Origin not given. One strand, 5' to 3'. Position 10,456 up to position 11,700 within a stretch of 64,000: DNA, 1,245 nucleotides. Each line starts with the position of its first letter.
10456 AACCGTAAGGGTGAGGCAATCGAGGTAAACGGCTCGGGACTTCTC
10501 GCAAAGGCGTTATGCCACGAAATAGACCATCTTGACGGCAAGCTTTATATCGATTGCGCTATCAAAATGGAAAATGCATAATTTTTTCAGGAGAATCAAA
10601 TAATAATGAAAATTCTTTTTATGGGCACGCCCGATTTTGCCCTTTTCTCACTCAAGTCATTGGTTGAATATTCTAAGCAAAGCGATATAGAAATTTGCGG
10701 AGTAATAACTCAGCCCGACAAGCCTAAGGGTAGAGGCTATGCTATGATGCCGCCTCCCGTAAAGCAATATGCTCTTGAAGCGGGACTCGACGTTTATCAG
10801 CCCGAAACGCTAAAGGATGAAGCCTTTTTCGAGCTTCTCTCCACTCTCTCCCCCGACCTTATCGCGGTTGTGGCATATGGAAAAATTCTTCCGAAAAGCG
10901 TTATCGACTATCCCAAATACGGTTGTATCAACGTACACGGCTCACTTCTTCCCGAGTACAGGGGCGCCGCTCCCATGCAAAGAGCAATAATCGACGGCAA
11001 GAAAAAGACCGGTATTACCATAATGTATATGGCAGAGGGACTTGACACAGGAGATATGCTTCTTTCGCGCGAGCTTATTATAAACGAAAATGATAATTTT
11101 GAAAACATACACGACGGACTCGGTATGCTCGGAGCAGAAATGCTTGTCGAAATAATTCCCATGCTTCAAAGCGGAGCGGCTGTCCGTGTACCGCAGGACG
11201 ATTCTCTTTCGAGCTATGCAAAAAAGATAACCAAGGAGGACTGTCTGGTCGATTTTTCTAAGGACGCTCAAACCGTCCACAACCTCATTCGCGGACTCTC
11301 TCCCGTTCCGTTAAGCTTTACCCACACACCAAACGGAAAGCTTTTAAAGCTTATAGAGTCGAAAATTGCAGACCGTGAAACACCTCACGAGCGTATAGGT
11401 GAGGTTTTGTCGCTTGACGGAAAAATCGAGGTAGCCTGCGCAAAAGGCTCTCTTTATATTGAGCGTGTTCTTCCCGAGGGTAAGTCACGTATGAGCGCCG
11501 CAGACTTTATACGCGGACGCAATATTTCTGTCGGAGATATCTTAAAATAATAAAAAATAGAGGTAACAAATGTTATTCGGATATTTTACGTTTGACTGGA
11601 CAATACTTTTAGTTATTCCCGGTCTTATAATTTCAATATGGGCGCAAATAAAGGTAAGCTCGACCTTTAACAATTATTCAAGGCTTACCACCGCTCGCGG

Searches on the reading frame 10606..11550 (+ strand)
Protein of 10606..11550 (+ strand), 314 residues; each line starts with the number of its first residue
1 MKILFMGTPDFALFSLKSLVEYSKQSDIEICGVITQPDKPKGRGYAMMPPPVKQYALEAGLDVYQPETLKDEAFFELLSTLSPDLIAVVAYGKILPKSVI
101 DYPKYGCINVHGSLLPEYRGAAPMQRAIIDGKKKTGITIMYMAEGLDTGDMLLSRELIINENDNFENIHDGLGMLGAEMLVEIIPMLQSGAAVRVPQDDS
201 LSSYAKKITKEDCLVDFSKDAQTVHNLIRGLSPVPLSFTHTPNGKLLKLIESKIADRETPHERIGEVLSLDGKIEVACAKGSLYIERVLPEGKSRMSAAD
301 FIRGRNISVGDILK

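Call 27: search_protein_families(library=pfam, proteins=[window:10606-11550:+], max_evalue=0.001)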
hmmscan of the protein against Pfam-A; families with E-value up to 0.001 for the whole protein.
window:10606-11550:+ (314 aa): 2 families
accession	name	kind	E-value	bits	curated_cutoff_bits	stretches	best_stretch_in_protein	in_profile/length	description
PF00551.24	Formyl_trans_N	-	2.6e-43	148.3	26.1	1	1-183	1-180/181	Formyl transferase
PF02911.23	Formyl_trans_C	-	2.6e-22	79.3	21.1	1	207-305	1-99/100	Formyl transferase, C-terminal domain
